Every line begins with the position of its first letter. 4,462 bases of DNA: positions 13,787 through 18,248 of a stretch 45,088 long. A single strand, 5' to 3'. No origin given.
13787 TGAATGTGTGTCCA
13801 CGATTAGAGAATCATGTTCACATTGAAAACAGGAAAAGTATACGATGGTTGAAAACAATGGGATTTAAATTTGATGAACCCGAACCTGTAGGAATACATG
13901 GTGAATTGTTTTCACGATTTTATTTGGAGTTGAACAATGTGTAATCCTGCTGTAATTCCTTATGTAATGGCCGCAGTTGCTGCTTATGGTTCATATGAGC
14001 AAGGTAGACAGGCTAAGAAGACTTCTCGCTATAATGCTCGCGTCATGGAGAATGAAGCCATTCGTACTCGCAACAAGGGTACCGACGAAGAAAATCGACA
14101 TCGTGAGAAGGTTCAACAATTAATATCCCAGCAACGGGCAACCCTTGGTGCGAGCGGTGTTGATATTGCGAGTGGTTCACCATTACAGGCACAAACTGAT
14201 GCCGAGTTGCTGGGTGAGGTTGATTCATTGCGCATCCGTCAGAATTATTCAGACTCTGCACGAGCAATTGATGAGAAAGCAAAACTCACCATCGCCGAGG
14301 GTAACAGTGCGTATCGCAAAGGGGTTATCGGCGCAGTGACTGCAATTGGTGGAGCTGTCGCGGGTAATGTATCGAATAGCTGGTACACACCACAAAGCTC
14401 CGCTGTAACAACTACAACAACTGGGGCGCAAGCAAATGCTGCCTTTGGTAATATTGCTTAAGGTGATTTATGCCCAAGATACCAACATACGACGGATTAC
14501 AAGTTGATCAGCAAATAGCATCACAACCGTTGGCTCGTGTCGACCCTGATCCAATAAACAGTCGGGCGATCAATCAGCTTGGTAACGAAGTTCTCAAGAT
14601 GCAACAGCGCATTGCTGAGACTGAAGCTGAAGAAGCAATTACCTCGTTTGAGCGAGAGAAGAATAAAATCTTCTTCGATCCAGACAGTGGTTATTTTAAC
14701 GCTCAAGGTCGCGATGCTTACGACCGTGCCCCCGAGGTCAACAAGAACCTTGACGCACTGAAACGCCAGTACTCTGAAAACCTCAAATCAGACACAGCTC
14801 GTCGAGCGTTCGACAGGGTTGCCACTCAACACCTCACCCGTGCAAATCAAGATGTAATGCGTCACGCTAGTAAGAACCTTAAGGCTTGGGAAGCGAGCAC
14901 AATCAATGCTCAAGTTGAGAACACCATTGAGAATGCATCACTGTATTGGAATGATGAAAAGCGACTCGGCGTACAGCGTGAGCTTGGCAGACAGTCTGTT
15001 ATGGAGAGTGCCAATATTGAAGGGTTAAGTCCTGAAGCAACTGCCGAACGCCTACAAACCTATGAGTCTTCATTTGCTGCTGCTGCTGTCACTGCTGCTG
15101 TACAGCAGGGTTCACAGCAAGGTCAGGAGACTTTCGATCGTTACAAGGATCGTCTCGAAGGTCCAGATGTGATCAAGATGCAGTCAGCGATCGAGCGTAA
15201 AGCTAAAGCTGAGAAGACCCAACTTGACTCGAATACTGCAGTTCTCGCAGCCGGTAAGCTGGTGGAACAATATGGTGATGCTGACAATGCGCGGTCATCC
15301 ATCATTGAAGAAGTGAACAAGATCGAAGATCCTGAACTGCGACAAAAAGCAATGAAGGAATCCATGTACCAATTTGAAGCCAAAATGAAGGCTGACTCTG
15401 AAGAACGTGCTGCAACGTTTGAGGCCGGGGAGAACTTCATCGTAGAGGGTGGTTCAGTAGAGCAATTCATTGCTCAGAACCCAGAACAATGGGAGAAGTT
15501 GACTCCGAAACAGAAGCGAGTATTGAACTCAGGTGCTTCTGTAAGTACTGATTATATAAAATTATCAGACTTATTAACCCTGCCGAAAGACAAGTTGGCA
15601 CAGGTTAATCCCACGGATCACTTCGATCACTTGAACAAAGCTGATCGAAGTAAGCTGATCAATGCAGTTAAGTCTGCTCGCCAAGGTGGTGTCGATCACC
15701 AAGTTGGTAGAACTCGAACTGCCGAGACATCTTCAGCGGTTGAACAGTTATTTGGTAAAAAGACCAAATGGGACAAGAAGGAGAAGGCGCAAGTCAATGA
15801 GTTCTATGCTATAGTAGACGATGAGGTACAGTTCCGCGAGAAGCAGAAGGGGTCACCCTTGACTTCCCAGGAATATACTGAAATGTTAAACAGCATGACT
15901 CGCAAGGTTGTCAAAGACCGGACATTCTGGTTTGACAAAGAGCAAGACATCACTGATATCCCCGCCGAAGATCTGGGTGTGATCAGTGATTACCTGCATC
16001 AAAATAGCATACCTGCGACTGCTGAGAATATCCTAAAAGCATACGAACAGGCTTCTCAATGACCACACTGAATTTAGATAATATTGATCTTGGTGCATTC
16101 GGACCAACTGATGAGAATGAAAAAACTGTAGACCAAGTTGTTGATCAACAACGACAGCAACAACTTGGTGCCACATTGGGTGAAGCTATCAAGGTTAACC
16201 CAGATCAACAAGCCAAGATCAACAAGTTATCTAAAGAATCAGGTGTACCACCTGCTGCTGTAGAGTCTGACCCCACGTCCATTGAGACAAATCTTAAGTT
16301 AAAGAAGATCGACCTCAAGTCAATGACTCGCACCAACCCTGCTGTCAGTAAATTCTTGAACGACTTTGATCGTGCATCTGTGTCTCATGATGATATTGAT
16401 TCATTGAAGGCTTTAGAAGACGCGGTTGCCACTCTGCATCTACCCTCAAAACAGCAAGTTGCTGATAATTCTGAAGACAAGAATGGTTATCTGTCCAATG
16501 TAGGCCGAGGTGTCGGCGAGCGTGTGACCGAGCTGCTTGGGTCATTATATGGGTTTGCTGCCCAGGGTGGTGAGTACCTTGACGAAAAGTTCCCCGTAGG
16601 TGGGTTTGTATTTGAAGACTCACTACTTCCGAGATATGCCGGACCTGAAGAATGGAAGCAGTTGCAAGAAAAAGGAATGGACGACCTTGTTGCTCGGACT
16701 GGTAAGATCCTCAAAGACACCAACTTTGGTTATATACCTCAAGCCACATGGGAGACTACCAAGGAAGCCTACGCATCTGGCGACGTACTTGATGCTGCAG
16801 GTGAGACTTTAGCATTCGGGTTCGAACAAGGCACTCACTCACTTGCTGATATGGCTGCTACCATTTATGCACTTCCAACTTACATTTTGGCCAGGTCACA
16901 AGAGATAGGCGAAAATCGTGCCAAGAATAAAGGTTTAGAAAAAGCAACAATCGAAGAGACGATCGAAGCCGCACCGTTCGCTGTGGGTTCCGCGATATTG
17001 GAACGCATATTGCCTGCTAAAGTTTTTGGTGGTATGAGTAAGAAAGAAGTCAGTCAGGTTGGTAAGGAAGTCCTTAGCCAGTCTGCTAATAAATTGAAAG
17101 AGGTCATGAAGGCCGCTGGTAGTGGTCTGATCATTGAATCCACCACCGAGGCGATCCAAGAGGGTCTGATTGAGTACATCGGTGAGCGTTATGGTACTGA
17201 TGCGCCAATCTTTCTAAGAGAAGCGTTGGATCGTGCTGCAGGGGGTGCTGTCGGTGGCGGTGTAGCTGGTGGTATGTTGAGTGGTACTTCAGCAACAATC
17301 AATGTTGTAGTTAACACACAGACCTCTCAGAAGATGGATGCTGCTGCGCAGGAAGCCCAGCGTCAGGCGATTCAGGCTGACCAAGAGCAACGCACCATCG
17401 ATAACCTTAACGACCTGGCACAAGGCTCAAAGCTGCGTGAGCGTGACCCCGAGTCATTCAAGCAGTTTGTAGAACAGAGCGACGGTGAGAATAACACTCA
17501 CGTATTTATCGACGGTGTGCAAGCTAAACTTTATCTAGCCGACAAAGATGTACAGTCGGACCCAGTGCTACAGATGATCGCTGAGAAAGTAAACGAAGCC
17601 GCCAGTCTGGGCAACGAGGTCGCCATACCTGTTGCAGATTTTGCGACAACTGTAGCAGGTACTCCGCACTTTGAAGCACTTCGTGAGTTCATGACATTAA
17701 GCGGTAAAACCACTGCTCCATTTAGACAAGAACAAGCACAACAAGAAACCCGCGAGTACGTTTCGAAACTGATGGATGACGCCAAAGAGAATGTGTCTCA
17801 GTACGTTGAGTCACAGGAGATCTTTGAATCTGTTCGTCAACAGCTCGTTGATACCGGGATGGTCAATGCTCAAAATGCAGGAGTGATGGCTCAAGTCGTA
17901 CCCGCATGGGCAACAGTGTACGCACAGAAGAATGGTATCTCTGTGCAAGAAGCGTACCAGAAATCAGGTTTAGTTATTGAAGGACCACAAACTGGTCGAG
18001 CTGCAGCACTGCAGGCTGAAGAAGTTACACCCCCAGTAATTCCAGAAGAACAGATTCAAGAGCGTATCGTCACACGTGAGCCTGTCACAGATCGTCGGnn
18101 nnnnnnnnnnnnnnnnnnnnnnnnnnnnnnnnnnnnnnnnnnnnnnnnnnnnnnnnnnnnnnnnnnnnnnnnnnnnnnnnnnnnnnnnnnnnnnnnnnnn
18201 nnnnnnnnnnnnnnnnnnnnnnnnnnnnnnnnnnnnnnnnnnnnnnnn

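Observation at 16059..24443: The gp16-position ejection protein is a 2794-aa polyvalent carrier of at least four enzyme-like modules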

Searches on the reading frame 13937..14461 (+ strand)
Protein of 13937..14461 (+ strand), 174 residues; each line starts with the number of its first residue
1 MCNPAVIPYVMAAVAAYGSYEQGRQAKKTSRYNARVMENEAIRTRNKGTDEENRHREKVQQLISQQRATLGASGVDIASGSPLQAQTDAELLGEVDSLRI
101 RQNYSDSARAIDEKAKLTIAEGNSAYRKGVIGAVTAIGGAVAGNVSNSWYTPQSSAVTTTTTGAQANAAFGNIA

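Call 7: search_protein_families(library=pfam, proteins=[window:13937-14461:+], max_evalue=0.01)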
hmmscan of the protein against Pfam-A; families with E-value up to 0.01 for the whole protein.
window:13937-14461:+ (174 aa): 1 family
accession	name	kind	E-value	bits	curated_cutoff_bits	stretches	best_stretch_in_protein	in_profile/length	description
PF24072.1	T7_gp14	-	7.2e-09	36.2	27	1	1-162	1-176/187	T7 virus internal virion protein gp14 family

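Call 64: search_protein_families(library=phrogs, proteins=[window:13937-14461:+], max_evalue=0.001)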
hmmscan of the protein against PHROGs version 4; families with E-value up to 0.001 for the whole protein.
window:13937-14461:+ (174 aa): 2 families
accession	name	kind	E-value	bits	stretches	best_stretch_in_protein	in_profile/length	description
phrog_418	-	head and packaging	2e-28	100.5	1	1-143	1-148/166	internal virion protein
phrog_24149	-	unknown function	2.3e-06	27.9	1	1-161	240-391/415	-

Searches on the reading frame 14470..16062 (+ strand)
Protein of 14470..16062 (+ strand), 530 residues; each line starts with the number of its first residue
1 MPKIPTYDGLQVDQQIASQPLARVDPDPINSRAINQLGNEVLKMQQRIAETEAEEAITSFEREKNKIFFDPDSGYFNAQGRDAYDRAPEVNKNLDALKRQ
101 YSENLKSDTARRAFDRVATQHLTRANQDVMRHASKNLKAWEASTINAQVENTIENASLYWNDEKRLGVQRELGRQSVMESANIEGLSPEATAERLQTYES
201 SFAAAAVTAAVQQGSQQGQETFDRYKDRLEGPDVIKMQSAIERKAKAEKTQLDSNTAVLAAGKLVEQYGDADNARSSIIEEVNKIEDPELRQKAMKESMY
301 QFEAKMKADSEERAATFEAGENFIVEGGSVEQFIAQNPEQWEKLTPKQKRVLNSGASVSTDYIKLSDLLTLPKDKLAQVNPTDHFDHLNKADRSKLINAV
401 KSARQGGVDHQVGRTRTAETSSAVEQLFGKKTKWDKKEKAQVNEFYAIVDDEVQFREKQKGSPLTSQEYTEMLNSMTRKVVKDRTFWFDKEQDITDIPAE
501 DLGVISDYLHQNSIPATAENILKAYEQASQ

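Call 7: search_protein_families(library=pfam, proteins=[window:14470-16062:+], max_evalue=0.01)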
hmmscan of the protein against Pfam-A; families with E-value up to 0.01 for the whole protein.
window:14470-16062:+ (530 aa): 0 families

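Call 63: search_protein_families(library=pfam, proteins=[window:14470-16062:+], max_evalue=0.001)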
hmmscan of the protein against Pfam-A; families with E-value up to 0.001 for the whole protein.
window:14470-16062:+ (530 aa): 0 families

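Call 64: search_protein_families(library=phrogs, proteins=[window:14470-16062:+], max_evalue=0.001)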
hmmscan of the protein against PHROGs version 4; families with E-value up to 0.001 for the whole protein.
window:14470-16062:+ (530 aa): 4 families
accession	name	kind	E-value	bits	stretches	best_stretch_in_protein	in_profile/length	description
phrog_10475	-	lysis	3.7e-34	119.4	2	1-258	1-276/700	endolysin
phrog_1044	-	lysis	2e-20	73.7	1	1-223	1-228/900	endolysin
phrog_36437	-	unknown function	4.7e-10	40.2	1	1-203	1-207/374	-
phrog_19141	-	unknown function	2.9e-09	37.5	1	1-219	1-226/479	-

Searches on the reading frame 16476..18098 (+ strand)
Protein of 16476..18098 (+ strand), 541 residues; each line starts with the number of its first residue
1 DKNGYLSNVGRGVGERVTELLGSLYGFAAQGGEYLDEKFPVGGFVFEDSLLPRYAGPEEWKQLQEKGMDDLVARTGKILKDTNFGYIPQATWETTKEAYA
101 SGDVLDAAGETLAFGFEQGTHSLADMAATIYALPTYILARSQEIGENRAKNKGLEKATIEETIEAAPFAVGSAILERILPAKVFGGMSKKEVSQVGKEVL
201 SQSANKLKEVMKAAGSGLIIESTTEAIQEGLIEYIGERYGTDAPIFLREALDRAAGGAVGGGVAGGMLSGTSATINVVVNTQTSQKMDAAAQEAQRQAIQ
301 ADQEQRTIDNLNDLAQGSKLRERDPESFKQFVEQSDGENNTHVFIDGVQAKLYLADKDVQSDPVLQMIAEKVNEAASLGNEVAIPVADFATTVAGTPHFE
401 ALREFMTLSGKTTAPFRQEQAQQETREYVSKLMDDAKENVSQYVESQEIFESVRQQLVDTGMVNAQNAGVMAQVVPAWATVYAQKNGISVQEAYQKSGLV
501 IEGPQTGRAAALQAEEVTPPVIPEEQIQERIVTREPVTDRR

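Call 11: search_protein_families(library=pfam, proteins=[window:16476-18098:+], max_evalue=10)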
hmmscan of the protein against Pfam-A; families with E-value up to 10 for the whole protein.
window:16476-18098:+ (541 aa): 1 family
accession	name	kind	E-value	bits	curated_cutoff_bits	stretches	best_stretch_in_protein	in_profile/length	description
PF19086.5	Terpene_syn_C_2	-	0.34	11.1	23.7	1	392-455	45-108/199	Terpene synthase family 2, C-terminal metal binding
